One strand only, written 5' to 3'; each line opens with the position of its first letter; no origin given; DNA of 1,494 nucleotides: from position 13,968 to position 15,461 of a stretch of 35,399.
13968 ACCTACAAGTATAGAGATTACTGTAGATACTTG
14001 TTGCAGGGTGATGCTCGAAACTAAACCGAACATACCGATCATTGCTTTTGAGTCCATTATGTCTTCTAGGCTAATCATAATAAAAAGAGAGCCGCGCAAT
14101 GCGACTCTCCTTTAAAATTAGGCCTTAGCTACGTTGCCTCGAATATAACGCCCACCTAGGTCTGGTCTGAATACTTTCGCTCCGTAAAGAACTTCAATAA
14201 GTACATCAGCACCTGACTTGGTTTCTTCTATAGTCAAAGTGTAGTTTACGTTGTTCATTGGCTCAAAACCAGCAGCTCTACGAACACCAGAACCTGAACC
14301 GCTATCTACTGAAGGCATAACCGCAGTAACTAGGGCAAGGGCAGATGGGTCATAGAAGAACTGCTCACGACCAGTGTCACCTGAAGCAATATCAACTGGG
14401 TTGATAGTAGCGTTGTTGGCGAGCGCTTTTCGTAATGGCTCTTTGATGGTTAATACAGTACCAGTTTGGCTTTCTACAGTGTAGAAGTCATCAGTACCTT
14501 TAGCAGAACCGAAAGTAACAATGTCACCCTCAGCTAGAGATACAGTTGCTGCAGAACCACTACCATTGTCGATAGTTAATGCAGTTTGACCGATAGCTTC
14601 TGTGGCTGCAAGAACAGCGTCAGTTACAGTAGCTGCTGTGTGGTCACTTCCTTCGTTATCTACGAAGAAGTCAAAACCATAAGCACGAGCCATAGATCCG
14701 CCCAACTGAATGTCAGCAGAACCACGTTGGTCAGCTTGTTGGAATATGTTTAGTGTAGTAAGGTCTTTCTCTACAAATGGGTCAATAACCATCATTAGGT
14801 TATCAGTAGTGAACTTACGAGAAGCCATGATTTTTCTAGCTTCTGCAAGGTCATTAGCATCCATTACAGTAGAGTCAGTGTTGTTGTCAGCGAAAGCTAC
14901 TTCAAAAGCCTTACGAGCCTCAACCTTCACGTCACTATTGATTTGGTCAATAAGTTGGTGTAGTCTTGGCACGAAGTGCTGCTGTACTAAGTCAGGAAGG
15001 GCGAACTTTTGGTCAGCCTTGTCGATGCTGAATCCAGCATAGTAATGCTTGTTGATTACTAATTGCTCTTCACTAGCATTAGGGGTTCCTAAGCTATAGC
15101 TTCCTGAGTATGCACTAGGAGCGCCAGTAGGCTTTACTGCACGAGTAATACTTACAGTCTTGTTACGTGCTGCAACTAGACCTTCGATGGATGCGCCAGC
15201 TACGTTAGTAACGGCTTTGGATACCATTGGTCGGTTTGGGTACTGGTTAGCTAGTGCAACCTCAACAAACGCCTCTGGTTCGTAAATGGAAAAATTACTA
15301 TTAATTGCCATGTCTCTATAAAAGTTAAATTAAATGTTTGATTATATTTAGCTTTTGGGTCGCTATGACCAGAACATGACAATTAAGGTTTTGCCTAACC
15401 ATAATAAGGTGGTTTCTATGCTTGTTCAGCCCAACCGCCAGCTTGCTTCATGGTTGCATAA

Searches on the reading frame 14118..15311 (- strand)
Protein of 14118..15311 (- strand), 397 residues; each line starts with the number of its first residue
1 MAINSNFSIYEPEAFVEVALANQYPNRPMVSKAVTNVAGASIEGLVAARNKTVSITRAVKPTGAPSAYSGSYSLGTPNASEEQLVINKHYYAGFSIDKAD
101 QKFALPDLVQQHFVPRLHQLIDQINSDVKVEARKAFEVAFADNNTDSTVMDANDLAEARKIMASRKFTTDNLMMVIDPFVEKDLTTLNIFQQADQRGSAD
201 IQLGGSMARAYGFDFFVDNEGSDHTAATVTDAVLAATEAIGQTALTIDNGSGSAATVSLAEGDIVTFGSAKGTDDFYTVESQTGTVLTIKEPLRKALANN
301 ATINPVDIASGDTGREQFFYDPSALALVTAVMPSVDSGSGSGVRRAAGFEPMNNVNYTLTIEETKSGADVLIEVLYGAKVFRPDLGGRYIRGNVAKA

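Call 16: search_protein_families(library=phrogs, proteins=[window:14118-15311:-], max_evalue=0.001)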
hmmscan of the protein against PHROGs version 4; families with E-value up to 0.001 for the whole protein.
window:14118-15311:- (397 aa): 1 family
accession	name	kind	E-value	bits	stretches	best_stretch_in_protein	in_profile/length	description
phrog_283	-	head and packaging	3.8e-30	106.5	1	83-391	77-383/385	major head protein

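Call 17: search_protein_families(library=pfam, proteins=[window:14118-15311:-], max_evalue=0.01)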
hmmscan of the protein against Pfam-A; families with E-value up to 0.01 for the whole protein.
window:14118-15311:- (397 aa): 1 family
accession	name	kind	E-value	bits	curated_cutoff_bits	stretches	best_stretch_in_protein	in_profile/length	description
PF11651.14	P22_CoatProtein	-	1.8e-07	30.7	24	1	103-247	95-242/423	P22 coat protein - gene protein 5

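Call 18: search_dna_similar(query=window:14118-15311:-, collection=phages, mode=protein, max_rows=15)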
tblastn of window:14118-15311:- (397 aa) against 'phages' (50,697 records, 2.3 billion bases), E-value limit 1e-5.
No match.

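Call 43: find_related_loci(query=window:14118-15311:-, collection=genome_contigs, flank=10000)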
Query window:14118-15311:- (397 aa) in genome_contigs; peptide patterns used: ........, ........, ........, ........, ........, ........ (x = any residue, [..] = any of these).
31 stretches matched a pattern, but none encodes a relative of the query by tblastn (E <= 1e-3).
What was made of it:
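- Tried and rejected: A GTDB genome scan with the coat protein found no prophage or host clue (call 43).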

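Call 55: find_related_loci(query=window:14118-15311:-, collection=viral_contigs, flank=10000)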
Query window:14118-15311:- (397 aa) in viral_contigs; peptide patterns used: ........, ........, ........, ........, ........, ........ (x = any residue, [..] = any of these).
119 stretches matched a pattern; 109 encode a relative of the query (tblastn E <= 1e-3); the best 80 are kept; 80 distinct loci.
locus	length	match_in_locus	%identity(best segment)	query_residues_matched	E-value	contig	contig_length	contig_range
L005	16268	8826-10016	99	1-397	0e+0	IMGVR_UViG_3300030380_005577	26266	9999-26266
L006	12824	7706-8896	99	1-397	0e+0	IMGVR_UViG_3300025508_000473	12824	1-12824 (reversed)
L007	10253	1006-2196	99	1-397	0e+0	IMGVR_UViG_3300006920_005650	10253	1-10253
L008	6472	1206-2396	99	1-397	0e+0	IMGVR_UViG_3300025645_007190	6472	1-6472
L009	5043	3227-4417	97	1-397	0e+0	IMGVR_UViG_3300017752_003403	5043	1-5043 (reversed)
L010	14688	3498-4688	97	1-397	0e+0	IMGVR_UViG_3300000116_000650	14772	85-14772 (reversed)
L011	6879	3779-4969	96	1-397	0e+0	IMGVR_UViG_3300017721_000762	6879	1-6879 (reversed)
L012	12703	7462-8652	96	1-397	0e+0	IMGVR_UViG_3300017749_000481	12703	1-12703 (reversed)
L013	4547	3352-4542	96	1-397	0e+0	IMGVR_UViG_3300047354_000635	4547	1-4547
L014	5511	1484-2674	96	1-397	0e+0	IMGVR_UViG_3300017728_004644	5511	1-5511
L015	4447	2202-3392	96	1-397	0e+0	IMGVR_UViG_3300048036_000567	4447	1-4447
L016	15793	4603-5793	96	1-397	0e+0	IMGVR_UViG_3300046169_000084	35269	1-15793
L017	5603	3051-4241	96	1-397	0e+0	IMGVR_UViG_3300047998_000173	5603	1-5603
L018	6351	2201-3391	95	1-397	0e+0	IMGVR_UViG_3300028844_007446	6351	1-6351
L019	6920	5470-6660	93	1-397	0e+0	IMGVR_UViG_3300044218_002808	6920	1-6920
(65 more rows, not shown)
